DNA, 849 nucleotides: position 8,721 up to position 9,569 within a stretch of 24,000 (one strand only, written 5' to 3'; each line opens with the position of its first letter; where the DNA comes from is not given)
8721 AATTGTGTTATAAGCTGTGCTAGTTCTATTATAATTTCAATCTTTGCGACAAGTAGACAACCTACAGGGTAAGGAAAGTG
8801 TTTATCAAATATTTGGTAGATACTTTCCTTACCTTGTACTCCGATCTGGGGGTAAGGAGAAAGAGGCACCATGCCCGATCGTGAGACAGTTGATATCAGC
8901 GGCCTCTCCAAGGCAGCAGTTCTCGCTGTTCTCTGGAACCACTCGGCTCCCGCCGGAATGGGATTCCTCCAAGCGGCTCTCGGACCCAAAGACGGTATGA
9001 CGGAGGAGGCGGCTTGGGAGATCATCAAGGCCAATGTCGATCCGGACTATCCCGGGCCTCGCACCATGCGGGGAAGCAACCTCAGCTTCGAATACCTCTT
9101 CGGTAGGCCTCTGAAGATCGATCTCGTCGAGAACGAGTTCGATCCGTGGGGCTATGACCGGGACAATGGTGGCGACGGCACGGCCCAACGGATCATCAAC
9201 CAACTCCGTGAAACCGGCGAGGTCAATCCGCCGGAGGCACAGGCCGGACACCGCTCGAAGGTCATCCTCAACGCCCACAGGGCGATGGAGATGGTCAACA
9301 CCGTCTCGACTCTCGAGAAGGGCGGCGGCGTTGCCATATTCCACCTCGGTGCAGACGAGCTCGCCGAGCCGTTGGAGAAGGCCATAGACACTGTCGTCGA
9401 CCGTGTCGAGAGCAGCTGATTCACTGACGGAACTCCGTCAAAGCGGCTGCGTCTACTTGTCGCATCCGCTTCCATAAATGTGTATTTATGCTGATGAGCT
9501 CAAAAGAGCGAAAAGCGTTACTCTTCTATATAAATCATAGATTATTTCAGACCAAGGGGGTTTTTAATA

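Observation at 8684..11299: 2.6-kb GC-rich block bracketed by a perfect 10-bp direct repeat inside the junction motif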

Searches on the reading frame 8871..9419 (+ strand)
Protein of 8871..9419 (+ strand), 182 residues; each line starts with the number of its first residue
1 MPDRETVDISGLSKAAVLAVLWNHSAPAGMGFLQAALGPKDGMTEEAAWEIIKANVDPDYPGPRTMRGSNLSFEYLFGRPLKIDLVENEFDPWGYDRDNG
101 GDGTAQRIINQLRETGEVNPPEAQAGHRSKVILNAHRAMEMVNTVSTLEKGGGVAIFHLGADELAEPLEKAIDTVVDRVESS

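Call 9: search_protein_families(library=pfam, proteins=[window:8871-9419:+], max_evalue=0.01)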
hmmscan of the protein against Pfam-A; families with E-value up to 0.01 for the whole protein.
window:8871-9419:+ (182 aa): 0 families

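Call 13: find_encoding_contigs(protein=window:8871-9419:+, flank=10000, max_places=10)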
Protein window:8871-9419:+ (182 aa): no gene with exactly this product is on record in the collection.

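Call 14: find_homologous_proteins(query=window:8871-9419:+, max_evalue=0.001)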
Query window:8871-9419:+ (182 aa): 121 proteins with E <= 0.001 among 410 candidates; the best 120 are listed.
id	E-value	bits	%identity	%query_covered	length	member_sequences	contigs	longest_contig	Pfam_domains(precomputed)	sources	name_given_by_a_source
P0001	5.0e-117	406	100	100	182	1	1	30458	-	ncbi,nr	ncbi:MAG: hypothetical protein PHV43_01735 [Candidatus Colwellbacteria bacterium]|nr:hypothetical pr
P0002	1.3e-82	294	74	100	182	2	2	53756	-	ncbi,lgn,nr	ncbi:hypothetical protein KKH05_00345 [Patescibacteria group bacterium]|nr:hypothetical protein [Pat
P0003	6.7e-58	213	58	100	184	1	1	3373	-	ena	-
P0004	9.8e-52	193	55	100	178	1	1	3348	-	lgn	-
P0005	1.3e-50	189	58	95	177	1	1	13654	-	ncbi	-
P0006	6.2e-50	187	55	98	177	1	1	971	-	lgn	-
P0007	1.2e-45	173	55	97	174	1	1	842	-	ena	-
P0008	2.3e-45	172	53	95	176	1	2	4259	-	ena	-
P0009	1.8e-44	169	50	96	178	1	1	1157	-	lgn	-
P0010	2.7e-44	169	51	96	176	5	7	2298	-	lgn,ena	-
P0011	6.2e-42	161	48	96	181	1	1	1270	-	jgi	jgi:hypothetical protein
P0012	1.5e-40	157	51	98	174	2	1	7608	-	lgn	-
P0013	2.4e-40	156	48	98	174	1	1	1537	-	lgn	-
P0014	3.4e-40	155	47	98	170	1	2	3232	-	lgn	-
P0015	4.2e-40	155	50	96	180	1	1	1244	-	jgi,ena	-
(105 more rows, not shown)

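Call 15: find_encoding_contigs(protein=P0002, flank=10000, max_places=4)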
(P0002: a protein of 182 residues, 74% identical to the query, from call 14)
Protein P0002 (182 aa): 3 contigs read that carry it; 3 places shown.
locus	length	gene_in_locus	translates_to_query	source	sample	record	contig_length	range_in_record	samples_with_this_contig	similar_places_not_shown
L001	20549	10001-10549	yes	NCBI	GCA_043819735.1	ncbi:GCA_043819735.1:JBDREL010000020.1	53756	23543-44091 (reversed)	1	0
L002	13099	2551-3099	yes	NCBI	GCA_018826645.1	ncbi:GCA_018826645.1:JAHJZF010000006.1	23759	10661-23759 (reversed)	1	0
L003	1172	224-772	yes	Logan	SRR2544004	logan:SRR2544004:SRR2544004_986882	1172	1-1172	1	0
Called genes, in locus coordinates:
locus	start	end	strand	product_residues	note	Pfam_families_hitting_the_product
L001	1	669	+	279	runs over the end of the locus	-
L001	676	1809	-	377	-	PF12728:HTH_17, PF00145:DNA_methylase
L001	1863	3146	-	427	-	PF00239:Resolvase, PF07508:Recombinase, PF13408:Zn_ribbon_recom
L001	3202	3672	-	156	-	-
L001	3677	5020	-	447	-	PF02195:ParB_N, PF01555:N6_N4_Mtase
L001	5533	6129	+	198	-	PF26887:Phage_T4_End_IV (weak)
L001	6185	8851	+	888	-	PF07693:KAP_NTPase, PF25199:nSTAND_NTPase5 (faint), PF13401:AAA_22 (faint)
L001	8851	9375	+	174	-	-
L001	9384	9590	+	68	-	PF01844:HNH (weak)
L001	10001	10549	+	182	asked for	-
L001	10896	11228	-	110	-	-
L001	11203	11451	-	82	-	-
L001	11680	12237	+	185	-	-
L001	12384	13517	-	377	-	PF01409:tRNA-synt_2d, PF03147:FDX-ACB (weak)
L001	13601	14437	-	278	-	-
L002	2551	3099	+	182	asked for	-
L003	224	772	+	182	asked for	-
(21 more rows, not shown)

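Call 16: find_encoding_contigs(protein=P0005, flank=8000, max_places=3)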
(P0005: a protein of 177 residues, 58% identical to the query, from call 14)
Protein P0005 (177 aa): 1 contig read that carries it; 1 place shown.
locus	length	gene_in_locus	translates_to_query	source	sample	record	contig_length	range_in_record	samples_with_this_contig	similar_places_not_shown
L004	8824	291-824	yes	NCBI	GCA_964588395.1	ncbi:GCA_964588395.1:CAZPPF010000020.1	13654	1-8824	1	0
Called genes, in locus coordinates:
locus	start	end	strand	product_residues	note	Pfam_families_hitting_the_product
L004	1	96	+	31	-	?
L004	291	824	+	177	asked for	-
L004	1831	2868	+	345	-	PF16007:DUF4777 (faint), PF04545:Sigma70_r4, PF05066:HARE-HTH (faint)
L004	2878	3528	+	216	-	-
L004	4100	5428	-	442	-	PF07690:MFS_1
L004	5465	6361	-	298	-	-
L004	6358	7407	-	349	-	PF03033:Glyco_transf_28, PF04101:Glyco_tran_28_C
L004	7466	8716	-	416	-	PF01098:FTSW_RODA_SPOVE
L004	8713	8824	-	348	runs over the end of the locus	PF00953:Glycos_transf_4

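Call 50: find_related_loci(query=window:8871-9419:+, collection=viral_contigs, flank=4000)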
Query window:8871-9419:+ (182 aa) in viral_contigs; peptide patterns used: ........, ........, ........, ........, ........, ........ (x = any residue, [..] = any of these).
11 stretches matched a pattern; 5 encode a relative of the query (tblastn E <= 1e-3); 5 distinct loci.
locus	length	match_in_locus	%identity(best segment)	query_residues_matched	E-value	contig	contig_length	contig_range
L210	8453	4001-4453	43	6-173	3e-36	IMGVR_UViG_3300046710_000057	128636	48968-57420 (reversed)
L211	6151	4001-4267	47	7-113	2e-23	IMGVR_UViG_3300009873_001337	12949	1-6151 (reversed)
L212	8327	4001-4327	42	3-126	3e-21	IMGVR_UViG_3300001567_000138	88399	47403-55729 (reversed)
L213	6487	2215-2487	40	5-112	5e-16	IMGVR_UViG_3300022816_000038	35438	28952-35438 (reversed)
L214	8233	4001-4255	36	7-112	6e-15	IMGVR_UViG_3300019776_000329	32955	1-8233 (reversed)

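Call 56: find_related_loci(query=A2, collection=metagenome_contigs, flank=2500)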
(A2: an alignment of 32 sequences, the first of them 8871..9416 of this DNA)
Query A2 (182 aa) in metagenome_contigs; peptide patterns used: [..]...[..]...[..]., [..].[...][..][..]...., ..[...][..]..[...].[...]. (x = any residue, [..] = any of these).
600 stretches matched a pattern (row limit reached: there are more); 298 encode a relative of the query (tblastn E <= 1e-3); the best 80 are kept; 80 distinct loci.
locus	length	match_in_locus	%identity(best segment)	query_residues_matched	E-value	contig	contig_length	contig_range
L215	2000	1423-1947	50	5-178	5e-48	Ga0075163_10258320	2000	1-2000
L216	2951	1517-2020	44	5-179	8e-42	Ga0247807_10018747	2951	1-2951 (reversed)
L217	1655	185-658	37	5-181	1e-30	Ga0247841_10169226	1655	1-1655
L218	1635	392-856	37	7-180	9e-31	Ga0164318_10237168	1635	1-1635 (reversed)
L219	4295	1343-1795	39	5-173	2e-30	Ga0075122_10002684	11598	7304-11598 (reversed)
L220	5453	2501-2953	39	5-173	1e-30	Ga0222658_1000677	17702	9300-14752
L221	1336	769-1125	48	1-118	1e-30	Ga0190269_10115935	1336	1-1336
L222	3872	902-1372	38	6-178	9e-30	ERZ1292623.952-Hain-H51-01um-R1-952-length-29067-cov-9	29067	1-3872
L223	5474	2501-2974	38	5-181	1e-29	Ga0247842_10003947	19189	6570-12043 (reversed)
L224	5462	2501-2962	38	7-179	7e-30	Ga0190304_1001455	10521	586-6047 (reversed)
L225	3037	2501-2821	51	7-131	3e-29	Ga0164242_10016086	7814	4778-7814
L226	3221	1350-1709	48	1-124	6e-29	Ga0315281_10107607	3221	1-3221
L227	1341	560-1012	40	5-174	5e-29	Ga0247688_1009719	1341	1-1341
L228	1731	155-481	52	7-114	2e-28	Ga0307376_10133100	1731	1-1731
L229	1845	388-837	36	5-173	3e-28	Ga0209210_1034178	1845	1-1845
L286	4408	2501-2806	45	1-115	6e-21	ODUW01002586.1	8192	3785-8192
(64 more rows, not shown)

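Call 59: predict_structure(alignment_id=A2)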
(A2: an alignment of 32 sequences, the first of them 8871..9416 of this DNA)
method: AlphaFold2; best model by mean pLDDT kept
length: 182 residues; sequences in the alignment: 32
mean_pLDDT: 90.3   pTM: 0.85
mean pLDDT of the five models: 90.3, 90.2, 89.4, 89.4, 88.5
residues with pLDDT >= 90: 128; 70-90: 42; 50-70: 11; < 50: 1
segments of 3 or more residues with pLDDT < 50: none
pLDDT, mean of each block of 10 residues (from residue 1): 83 98 96 91 95 81 61 94 96 96 97 98 94 93 86 87 88 93 84
secondary structure, 60 per line:
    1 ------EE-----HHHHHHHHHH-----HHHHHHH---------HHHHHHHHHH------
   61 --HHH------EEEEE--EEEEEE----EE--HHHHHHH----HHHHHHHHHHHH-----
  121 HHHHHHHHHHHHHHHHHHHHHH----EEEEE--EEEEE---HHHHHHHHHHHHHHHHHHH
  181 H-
elements in order: H14-23 H29-35 H45-54 E72-76 E79-84 H93-99 H104-115 H121-142 E147-151 E154-158 H162-181

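Call 64: fold_search(model_id=the predicted structure, library=pdb)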
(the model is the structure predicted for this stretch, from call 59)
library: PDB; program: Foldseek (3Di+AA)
matches with E <= 10: 169; with E <= 0.001: 0
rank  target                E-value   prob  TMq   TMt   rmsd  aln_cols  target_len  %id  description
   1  2zdi_B                2.9e-01  0.72  0.23  0.35   9.6        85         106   16  Crystal structure of Prefoldin from Pyrococcus horikoshii OT3 (released 2008-02-05)
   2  1fxk_B                3.6e-01  0.69  0.22  0.33   7.9        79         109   19  CRYSTAL STRUCTURE OF ARCHAEAL PREFOLDIN (GIMC). (released 2000-12-06)
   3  1fxk_A                5.3e-01  0.57  0.22  0.33   8.6        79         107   19  CRYSTAL STRUCTURE OF ARCHAEAL PREFOLDIN (GIMC). (released 2000-12-06)
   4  6dv1_A                5.9e-01  0.11  0.22  0.21  17.1       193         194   11  Crystal structure of the alpha-E-catenin actin-binding domain (released 2018-12-19)
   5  2zqm                  6.2e-01  0.54  0.23  0.34   8.7        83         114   17  Crystal structure of the prefoldin beta subunit from Thermococcus strain KS-1 (released 2008-08-26)
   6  2zdi_A                6.6e-01  0.57  0.23  0.37   8.4        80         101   16  Crystal structure of Prefoldin from Pyrococcus horikoshii OT3 (released 2008-02-05)
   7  9cc7_C                8.7e-01  0.25  0.22  0.24   7.0        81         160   16  Bacteriophage PhiTE extended connector complex (released 2025-04-16)
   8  6nr8_1                1.3e+00  0.23  0.18  0.26   9.8        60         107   13  hTRiC-hPFD Class6 (released 2019-06-19)
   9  6dv1_B                1.3e+00  0.07  0.18  0.17  15.2       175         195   11  Crystal structure of the alpha-E-catenin actin-binding domain (released 2018-12-19)
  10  6nr8_4                1.3e+00  0.21  0.18  0.28   9.4        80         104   21  hTRiC-hPFD Class6 (released 2019-06-19)
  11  6nr8_2                1.4e+00  0.30  0.21  0.35   8.2        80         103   15  hTRiC-hPFD Class6 (released 2019-06-19)
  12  4k1o                  1.4e+00  0.14  0.17  0.16  10.2        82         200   16  Crystal structure of the alphaN-catenin actin-binding domain (released 2013-05-01)
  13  2qsr                  1.6e+00  0.08  0.13  0.14  13.7       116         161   12  Crystal structure of C-terminal domain of transcription-repair coupling factor (released 2007-09-11)
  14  8jik                  1.8e+00  0.04  0.12  0.08  16.2       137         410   14  Alanine decarboxylase (released 2024-05-29)
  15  3aei_A                1.9e+00  0.12  0.17  0.27   9.8        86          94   12  Crystal structure of the prefoldin beta2 subunit from Thermococcus strain KS-1 (released 2010-05-19)
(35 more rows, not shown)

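Call 66: search_protein_families(library=phrogs, proteins=[window:8871-9419:+], max_evalue=0.01)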
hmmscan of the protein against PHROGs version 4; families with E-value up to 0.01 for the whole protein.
window:8871-9419:+ (182 aa): 0 families

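Call 67: fold_search(model_id=the predicted structure, library=viral)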
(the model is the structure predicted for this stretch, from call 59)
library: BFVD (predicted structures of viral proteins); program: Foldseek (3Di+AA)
matches with E <= 10: 343; with E <= 0.001: 1
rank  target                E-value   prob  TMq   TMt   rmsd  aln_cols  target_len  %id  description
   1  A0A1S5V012            4.4e-04  1.00  0.45  0.67   3.1       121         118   12  (no name in the UniProt tables at hand)
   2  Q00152                4.4e-01  0.69  0.24  0.22   5.5        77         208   14  Uncharacterized protein ORF30 [Ictalurid herpesvirus 1 (strain Auburn)]
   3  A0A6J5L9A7            4.6e-01  0.20  0.27  0.26  26.9       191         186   15  Uncharacterized protein [uncultured Caudovirales phage]
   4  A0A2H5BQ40            5.2e-01  0.41  0.23  0.24   8.2        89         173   11  Uncharacterized protein [Vibrio phage Vp_R1]
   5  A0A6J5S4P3            5.5e-01  0.10  0.21  0.18  13.2       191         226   18  Transposase IS30-like HTH domain containing protein [uncultured Caudovirales phage]
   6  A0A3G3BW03            5.8e-01  0.15  0.14  0.15  11.3       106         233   15  Uncharacterized protein [Bacillus phage vB_BboS-125]
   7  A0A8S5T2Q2            6.1e-01  0.38  0.21  0.38   8.1        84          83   10  Uncharacterized protein [Myoviridae sp. ctqfO1]
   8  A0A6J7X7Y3            6.4e-01  0.03  0.13  0.11  16.0       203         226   11  Uncharacterized protein [uncultured Caudovirales phage]
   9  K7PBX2                7.2e-01  0.16  0.23  0.17  18.2       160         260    9  Protein ORF76 [Cyprinid herpesvirus 1]
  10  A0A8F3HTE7            7.6e-01  0.33  0.21  0.19   7.8        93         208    6  Uncharacterized protein [Ranid herpesvirus 4]
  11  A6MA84                7.6e-01  0.21  0.17  0.28   9.7        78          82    9  Gp020 [Lactococcus phage KSY1]
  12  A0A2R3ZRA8            9.5e-01  0.33  0.11  0.13   8.5        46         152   20  (no name in the UniProt tables at hand)
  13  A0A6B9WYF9            9.5e-01  0.23  0.17  0.27  10.7        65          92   14  Uncharacterized protein [Escherichia phage flopper]
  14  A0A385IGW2            1.0e+00  0.07  0.17  0.11  14.4       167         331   10  (no name in the UniProt tables at hand)
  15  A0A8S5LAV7            1.0e+00  0.05  0.14  0.14  18.8       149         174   13  Uncharacterized protein [Podoviridae sp. ctBev14]
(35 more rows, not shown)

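Call 84: search_dna_similar(query=window:8871-9416:+, collection=phages, mode=protein, max_evalue=0.001, max_rows=15)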
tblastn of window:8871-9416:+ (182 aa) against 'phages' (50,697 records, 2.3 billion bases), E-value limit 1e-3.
Records with a match: 3; places in all: 3; records where one place covers at least 80% of the query: 0.
Best place of each record, by identity: <60% 3.
By first word of the organism name: Streptomyces 2; Dulem 1.
By host as written in the record: Streptomyces lividans JI 1326 2; Propithecus coquereli 1.
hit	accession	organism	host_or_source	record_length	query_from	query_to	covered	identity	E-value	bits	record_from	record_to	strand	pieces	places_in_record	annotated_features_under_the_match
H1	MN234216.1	Streptomyces phage Gilgamesh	Streptomyces lividans JI 1326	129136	1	118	65%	42.9%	7e-16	80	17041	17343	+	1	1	28: hypothetical protein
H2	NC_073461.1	Streptomyces phage Gilgamesh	Streptomyces lividans JI 1326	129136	1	118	65%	42.9%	7e-16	80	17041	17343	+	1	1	28: hypothetical protein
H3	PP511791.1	Dulem virus 39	Propithecus coquereli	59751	7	113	59%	44.4%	9e-15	77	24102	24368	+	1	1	hypothetical protein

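Call 103: search_protein_families(library=padloc, proteins=[window:8871-9419:+], max_evalue=0.01)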
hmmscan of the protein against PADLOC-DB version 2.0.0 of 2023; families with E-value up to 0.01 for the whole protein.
window:8871-9419:+ (182 aa): 0 families

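Call 104: search_protein_families(library=ncbifam, proteins=[window:8871-9419:+], max_evalue=0.01)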
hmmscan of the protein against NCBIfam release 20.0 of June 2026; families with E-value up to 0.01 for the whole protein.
window:8871-9419:+ (182 aa): 0 families
